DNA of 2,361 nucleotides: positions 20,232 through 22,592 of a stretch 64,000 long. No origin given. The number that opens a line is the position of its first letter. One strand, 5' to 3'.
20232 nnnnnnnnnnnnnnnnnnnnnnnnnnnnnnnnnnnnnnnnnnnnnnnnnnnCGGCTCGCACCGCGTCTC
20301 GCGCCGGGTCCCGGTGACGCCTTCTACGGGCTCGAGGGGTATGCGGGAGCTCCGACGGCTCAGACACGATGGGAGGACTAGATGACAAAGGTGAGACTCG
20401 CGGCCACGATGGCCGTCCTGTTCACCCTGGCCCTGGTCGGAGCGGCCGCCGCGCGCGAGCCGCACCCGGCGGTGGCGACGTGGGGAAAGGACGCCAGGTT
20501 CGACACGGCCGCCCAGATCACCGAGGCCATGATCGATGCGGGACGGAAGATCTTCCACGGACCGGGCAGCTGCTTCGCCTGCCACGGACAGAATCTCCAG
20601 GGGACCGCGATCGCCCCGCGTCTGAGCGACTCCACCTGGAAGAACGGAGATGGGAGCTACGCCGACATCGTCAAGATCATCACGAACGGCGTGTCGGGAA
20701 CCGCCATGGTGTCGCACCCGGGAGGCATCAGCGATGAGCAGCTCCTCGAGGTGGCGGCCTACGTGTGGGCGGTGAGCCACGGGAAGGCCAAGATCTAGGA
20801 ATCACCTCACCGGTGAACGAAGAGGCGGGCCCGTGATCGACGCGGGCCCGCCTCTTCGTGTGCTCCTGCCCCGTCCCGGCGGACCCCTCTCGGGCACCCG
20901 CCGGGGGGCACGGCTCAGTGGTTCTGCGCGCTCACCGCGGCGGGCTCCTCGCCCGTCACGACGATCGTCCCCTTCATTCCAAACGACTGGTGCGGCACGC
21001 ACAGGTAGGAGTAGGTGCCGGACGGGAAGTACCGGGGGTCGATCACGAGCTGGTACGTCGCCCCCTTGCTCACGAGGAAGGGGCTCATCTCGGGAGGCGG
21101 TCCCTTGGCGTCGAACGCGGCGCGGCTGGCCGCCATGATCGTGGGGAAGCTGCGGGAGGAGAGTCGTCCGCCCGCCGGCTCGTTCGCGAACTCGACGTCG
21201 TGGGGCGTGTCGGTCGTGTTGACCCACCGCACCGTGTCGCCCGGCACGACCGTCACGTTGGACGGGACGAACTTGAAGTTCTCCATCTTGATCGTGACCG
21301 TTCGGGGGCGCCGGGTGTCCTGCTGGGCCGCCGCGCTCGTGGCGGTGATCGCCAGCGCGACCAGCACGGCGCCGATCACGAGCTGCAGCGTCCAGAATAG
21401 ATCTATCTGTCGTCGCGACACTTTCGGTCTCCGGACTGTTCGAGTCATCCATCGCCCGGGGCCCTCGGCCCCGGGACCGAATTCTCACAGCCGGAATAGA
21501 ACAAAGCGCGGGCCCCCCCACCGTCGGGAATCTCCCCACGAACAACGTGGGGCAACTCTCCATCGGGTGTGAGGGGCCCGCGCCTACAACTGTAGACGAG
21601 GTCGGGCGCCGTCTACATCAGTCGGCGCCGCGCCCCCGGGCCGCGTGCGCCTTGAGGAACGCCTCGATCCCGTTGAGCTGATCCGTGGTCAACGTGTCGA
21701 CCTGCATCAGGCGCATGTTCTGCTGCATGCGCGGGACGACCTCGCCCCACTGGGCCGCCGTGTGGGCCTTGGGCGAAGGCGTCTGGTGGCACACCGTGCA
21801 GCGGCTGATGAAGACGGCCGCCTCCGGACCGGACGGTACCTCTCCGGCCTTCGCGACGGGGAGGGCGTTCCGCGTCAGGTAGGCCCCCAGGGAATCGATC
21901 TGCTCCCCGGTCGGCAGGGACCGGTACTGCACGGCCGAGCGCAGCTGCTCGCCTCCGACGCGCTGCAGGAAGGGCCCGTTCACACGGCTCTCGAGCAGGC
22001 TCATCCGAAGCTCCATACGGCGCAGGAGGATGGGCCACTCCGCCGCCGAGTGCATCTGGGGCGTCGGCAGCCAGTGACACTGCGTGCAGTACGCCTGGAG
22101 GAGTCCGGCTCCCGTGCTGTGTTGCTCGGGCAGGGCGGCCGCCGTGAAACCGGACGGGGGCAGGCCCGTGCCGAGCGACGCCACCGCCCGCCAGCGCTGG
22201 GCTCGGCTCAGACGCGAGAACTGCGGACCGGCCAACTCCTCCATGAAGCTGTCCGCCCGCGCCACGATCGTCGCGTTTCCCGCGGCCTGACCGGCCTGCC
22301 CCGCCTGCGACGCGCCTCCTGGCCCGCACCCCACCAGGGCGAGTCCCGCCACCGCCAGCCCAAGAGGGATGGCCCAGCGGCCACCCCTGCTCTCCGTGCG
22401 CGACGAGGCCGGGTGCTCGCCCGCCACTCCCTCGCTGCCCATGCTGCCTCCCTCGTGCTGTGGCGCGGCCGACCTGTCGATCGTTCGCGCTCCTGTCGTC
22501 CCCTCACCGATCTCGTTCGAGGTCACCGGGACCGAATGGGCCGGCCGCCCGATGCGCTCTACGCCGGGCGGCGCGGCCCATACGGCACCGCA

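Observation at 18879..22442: Cyc2-like fused cytochrome-porin with partner cytochrome c, cupredoxin and dihaem cytochrome c: a candidate Fe(II)-oxidation or sensing module beside feoAB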

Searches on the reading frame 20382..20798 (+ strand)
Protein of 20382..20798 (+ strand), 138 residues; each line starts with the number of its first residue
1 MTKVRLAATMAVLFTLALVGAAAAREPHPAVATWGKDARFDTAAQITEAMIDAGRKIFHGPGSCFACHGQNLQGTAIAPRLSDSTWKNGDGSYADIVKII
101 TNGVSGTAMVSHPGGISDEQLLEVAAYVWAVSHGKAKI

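Call 3: search_protein_families(library=pfam, proteins=[window:20382-20798:+], max_evalue=0.1)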
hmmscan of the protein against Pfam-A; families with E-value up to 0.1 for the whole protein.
window:20382-20798:+ (138 aa): 3 families
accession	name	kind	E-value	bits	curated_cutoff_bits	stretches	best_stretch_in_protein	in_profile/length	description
PF13442.11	Cytochrome_CBB3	-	3.6e-10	40.4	27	1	50-128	2-68/68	Cytochrome C oxidase, cbb3-type, subunit III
PF00034.26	Cytochrom_C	-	9.5e-07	30.5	21.3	1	52-131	2-89/90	Cytochrome c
PF09879.14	DUF2106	-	0.058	13.3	25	1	104-121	105-122/151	Predicted membrane protein (DUF2106)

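Call 4: search_protein_families(library=ncbifam, proteins=[window:20382-20798:+], max_evalue=0.1)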
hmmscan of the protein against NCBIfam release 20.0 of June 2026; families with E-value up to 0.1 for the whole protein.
window:20382-20798:+ (138 aa): 11 families
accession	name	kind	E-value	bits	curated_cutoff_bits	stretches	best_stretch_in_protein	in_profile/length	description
TIGR00782.1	ccoP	equivalog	7.5e-12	45.1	179.95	1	43-134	195-284/285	cytochrome-c oxidase, cbb3-type subunit III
NF045774.1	cytochro_C551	exception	1.6e-08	34.5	118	1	2-128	2-106/110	cytochrome c551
NF011054.0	PRK14486.1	equivalog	2.8e-08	33.6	447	1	44-130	208-289/294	putative bifunctional cbb3-type cytochrome c oxidase subunit II/cytochrome c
NF045773.1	cytochro_C550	exception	6.4e-08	32.5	125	1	47-128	45-116/118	cytochrome c550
NF050122.1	bc1_QcrC_actin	exception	1.7e-07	30.8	200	1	4-82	3-70/253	cytochrome bc1 complex diheme cytochrome c subunit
NF045930.1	Cytc6PetJCyano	equivalog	1.8e-06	27.8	135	1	49-130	26-104/110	cytochrome c6 PetJ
TIGR03872.1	cytochrome_MoxG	equivalog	0.00021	21.4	147.8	1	47-136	40-126/133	cytochrome c(L), periplasmic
NF033864.1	cytochrome579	equivalog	0.00023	21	280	1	44-79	42-77/179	cytochrome 579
TIGR03874.1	4cys_cytochr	equivalog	0.002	17.9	161.75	1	62-104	42-81/143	c-type cytochrome, methanol metabolism-related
TIGR02603.1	CxxCH_TIGR02603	domain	0.008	16.2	68.15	1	52-94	4-45/134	putative heme-binding domain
TIGR04494.1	c550_PedF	equivalog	0.09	12.7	122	1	48-128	48-127/133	cytochrome c-550 PedF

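Call 52: search_solved_structures(query=window:20382-20798:+, max_evalue=0.001)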
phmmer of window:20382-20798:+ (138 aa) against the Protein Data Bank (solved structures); distinct sequences matched with E-value up to 0.001: 13.
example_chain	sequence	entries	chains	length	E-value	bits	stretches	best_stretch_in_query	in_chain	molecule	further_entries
8snh_G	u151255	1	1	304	2.9e-10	43.5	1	46-133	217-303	Cbb3-type cytochrome c oxidase subunit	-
3mk7_C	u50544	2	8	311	6.8e-10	42.3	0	44-128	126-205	Cytochrome c oxidase, cbb3-type, subunit P | Cbb3-type cytochrome c oxidase subunit CcoP1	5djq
8smr_G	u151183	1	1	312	2.3e-08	37.4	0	48-133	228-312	Cbb3-type cytochrome c oxidase subunit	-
9g83_v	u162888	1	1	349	7.5e-07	32.4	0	56-134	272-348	Cbb3-type cytochrome c oxidase subunit CcoP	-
9krr_A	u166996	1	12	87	5.9e-06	29.5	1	53-129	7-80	Cytochrome c6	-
6xkw_p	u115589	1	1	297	1.3e-05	28.4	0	47-133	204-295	Cbb3-type cytochrome c oxidase subunit CcoP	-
3ph2_B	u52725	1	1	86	9.7e-05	25.6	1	51-129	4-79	Cytochrome c6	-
6h5l_B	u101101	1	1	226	0.00029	24.1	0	44-130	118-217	Conserved hypothetical cytochrome protein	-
6xkx_p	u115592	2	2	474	0.00034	23.8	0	47-134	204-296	Cbb3-type cytochrome c oxidase subunit CcoP,Cytochrome c-type cyt cy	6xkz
6hwh_M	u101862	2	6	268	0.00039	23.6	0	4-129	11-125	Cytochrome bc1 complex cytochrome c subunit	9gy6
8ovc_O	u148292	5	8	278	0.00044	23.4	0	4-129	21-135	Cytochrome bc1 complex cytochrome c subunit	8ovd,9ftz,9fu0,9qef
6adq_C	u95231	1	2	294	0.00053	23.2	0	4-129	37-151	Cytochrome bc1 complex cytochrome c subunit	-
2v08_A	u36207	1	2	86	0.00066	22.9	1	51-129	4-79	CYTOCHROME C6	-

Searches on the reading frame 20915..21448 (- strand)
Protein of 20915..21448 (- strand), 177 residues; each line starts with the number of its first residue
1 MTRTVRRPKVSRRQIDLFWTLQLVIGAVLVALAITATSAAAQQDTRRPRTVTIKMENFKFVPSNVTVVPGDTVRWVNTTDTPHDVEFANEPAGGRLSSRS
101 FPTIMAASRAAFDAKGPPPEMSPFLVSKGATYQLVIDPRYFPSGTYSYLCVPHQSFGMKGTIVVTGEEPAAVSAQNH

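Call 3: search_protein_families(library=pfam, proteins=[window:20915-21448:-], max_evalue=0.1)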
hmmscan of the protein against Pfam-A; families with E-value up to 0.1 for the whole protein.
window:20915-21448:- (177 aa): 2 families
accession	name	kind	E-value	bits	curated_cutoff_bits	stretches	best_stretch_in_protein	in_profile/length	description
PF00127.26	Copper-bind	-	3.1e-17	63.2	21.2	1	51-164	5-98/99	Copper binding proteins, plastocyanin/azurin family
PF13473.12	Cupredoxin_1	-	2.4e-08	34.4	27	1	29-88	6-62/104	Cupredoxin-like domain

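Call 4: search_protein_families(library=ncbifam, proteins=[window:20915-21448:-], max_evalue=0.1)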
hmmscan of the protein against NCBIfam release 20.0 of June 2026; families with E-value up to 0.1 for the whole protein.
window:20915-21448:- (177 aa): 6 families
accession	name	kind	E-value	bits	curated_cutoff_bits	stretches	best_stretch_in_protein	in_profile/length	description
TIGR02656.1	cyanin_plasto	equivalog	2e-15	57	87.85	1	57-164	11-98/99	plastocyanin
TIGR02657.1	amicyanin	equivalog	1.8e-08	34.6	110.2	2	54-93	2-41/83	amicyanin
TIGR03102.1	halo_cynanin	subfamily_domain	6.4e-08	32.6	93.8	1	127-164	81-114/115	halocyanin domain-containing protein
TIGR02375.1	pseudoazurin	equivalog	2.7e-06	27.1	109.85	1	59-88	11-39/116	pseudoazurin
NF051440.1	CuResCopIPSEAE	equivalog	0.00014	21.7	280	1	39-78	31-70/180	copper-resistant cuproprotein CopI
NF052259.1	SCO2584_fam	equivalog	0.011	16.4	80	1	17-57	138-181/204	SCO2584 family spore wall biosynthesis protein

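Call 50: search_solved_structures(query=window:20915-21448:-, max_evalue=0.01, show_alignments=1)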
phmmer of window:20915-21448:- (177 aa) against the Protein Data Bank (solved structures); distinct sequences matched with E-value up to 0.01: 58.
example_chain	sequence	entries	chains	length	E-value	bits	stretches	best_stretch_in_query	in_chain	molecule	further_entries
3cvb_A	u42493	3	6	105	3.9e-15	59.3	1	57-166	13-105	Plastocyanin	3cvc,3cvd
3bqv_A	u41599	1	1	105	4.6e-15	59.1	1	58-166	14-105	Plastocyanin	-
2w88_A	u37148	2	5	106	1.6e-14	57.3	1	58-166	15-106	PLASTOCYANIN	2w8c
1baw_A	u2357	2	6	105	1.7e-14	57.2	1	58-166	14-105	PLASTOCYANIN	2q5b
4r0o_A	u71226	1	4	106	2.7e-14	56.6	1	58-166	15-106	Plastocyanin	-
1bxu_A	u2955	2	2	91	5.6e-09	39.3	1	58-92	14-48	PLASTOCYANIN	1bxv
2bz7_A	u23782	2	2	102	6.8e-09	39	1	54-164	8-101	PLASTOCYANIN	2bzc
1pcs_A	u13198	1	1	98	7.9e-09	38.8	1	111-164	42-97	PLASTOCYANIN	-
1j5c_A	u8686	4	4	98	1.4e-08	37.9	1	58-93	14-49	PLASTOCYANIN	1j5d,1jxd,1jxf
1m9w_A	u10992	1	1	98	1.5e-08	37.9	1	58-93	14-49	plastocyanin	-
7zqe_M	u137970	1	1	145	4e-08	36.5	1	22-90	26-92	Plastocyanin, chloroplastic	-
2gim_A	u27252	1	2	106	9.8e-08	35.2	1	59-166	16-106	Plastocyanin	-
1fa4_A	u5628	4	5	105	1e-07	35.1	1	59-166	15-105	PLASTOCYANIN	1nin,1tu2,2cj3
1kdi_A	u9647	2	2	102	1.1e-07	35.1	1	54-164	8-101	PLASTOCYANIN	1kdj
2plt_A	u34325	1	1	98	1.4e-07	34.7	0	58-90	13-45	PLASTOCYANIN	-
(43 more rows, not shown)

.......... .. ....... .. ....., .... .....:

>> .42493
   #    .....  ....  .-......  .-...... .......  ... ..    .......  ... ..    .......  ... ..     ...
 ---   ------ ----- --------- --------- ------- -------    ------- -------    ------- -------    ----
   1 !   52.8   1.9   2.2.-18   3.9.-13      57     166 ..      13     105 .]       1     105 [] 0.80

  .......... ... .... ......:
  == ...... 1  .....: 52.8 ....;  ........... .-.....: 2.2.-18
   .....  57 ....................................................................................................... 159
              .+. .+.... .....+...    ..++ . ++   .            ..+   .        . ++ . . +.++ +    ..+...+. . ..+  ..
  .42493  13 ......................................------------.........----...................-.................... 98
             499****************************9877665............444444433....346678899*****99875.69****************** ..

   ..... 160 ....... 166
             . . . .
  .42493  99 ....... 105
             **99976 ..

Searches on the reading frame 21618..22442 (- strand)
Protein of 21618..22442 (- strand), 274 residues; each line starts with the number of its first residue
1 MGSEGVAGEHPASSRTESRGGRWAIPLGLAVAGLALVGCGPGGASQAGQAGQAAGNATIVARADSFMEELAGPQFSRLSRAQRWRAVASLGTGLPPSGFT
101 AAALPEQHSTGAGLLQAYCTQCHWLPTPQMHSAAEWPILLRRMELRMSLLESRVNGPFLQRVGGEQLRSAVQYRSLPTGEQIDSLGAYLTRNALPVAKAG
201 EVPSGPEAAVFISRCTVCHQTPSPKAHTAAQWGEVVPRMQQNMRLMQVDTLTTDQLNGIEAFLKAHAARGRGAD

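Call 3: search_protein_families(library=pfam, proteins=[window:21618-22442:-], max_evalue=0.1)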
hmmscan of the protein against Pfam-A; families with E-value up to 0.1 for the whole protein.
window:21618-22442:- (274 aa): 4 families
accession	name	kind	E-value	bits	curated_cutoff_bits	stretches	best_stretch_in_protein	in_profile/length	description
PF09626.15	DHC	-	0.001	20.5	22.2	0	213-270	3-58/116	Dihaem cytochrome c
PF13442.11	Cytochrome_CBB3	-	0.0023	18.6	27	0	108-124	3-19/68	Cytochrome C oxidase, cbb3-type, subunit III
PF22113.1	Mtrc-MtrF_II-IV_dom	-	0.043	13.8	30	0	212-236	81-145/176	Outer membrane cytochrome MtrC/MtrF-like, domains II/IV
PF05715.19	zf-piccolo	-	0.064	14.1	30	0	116-138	29-51/60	Piccolo Zn-finger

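Call 4: search_protein_families(library=ncbifam, proteins=[window:21618-22442:-], max_evalue=0.1)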
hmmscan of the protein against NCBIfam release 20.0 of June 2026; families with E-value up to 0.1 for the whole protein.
window:21618-22442:- (274 aa): 5 families
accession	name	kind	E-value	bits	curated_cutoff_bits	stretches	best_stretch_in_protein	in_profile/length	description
NF052246.1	SorB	equivalog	0.00031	20.7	93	1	193-242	7-59/80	SorB family sulfite dehydrogenase c-type cytochrome subunit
TIGR02162.1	torC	equivalog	0.0012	18.2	478.2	0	114-149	328-363/387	pentaheme c-type cytochrome TorC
NF058595.1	invert_tail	domain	0.0033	17.8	37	1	17-63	47-97/113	lipo-invert putative C-terminal anchoring domain-containing protein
NF045930.1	Cytc6PetJCyano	equivalog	0.0059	16.5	135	0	99-124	19-44/110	cytochrome c6 PetJ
NF040606.1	CytoC_perox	subfamily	0.017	14.3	150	0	208-258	302-342/524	di-heme-cytochrome C peroxidase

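Call 51: search_solved_structures(query=window:21618-22442:-, max_evalue=1)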
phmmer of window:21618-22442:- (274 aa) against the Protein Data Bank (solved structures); distinct sequences matched with E-value up to 1: 5.
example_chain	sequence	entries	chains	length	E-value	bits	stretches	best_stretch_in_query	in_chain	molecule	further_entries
9br7_A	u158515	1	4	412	0.15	14.7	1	36-115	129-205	Succinate--hydroxymethylglutarate CoA-transferase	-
9br6_A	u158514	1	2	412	0.16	14.5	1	36-115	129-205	Succinate--hydroxymethylglutarate CoA-transferase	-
3dex_A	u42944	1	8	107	0.47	13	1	117-166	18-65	SAV_2001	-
1kx2_A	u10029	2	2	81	0.59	12.7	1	209-238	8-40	mono-heme c-type cytochrome ScyA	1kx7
5b6q_A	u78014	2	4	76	0.63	12.6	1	209-245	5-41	Soluble cytochrome cA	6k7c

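Call 71: search_solved_structures(query=A4, max_evalue=1)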
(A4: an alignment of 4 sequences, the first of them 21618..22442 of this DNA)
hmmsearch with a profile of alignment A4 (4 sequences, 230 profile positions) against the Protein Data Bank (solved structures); distinct sequences matched with E-value up to 1: 11.
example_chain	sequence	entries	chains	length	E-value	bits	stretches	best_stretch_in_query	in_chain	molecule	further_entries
3mk7_C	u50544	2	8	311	0.0063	19.2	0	62-84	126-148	Cytochrome c oxidase, cbb3-type, subunit P | Cbb3-type cytochrome c oxidase subunit CcoP1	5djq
9g83_v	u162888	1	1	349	0.02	17.5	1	70-180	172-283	Cbb3-type cytochrome c oxidase subunit CcoP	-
1kx2_A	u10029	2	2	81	0.16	14.6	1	168-194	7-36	mono-heme c-type cytochrome ScyA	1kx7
1yiq_A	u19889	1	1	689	0.19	14.4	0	70-154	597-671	Quinohemoprotein alcohol dehydrogenase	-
6cuk_A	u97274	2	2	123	0.33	13.6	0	70-85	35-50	Cytochrome c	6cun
3cp5_A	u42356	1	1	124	0.39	13.3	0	70-85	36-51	Cytochrome c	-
5b6q_A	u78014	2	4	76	0.48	13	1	166-194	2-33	Soluble cytochrome cA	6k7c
6xkw_p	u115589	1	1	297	0.65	12.6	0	68-179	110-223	Cbb3-type cytochrome c oxidase subunit CcoP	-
3u99_A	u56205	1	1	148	0.71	12.5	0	168-228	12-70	Diheme cytochrome c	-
9rps_D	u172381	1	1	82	0.72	12.5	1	1-62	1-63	Phage lipoprotein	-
3kto_A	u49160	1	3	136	0.89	12.2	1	60-105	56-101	Response regulator receiver protein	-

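Call 72: search_protein_families(library=pfam, alignment_id=A4, max_evalue=0.1)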
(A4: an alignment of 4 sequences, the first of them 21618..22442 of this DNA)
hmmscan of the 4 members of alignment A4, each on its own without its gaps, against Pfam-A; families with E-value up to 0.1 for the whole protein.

A. member 1, window:21618-22442:- (274 aa): 4 families
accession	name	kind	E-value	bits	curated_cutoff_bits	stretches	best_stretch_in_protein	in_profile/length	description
PF09626.15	DHC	-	0.001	20.5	22.2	0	213-270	3-58/116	Dihaem cytochrome c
PF13442.11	Cytochrome_CBB3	-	0.0023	18.6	27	0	108-124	3-19/68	Cytochrome C oxidase, cbb3-type, subunit III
PF22113.1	Mtrc-MtrF_II-IV_dom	-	0.043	13.8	30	0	212-236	81-145/176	Outer membrane cytochrome MtrC/MtrF-like, domains II/IV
PF05715.19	zf-piccolo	-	0.064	14.1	30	0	116-138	29-51/60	Piccolo Zn-finger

B. families by the number of members that match (of 4 scanned): 9 families
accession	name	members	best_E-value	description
PF13442.11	Cytochrome_CBB3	4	1.8e-08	Cytochrome C oxidase, cbb3-type, subunit III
PF09626.15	DHC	4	4.4e-06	Dihaem cytochrome c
PF05715.19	zf-piccolo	3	0.0013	Piccolo Zn-finger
PF00034.26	Cytochrom_C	2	4e-07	Cytochrome c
PF22113.1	Mtrc-MtrF_II-IV_dom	2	0.043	Outer membrane cytochrome MtrC/MtrF-like, domains II/IV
PF06677.18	Auto_anti-p27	1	0.017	Sjogren's syndrome/scleroderma autoantigen 1 (Autoantigen p27)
PF14495.11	Cytochrom_C550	1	0.029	Cytochrome c-550 domain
PF14522.11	Cytochrome_C7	1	0.047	Cytochrome c7 and related cytochrome c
PF24734.1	DUF7685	1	0.1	Domain of unknown function (DUF7685)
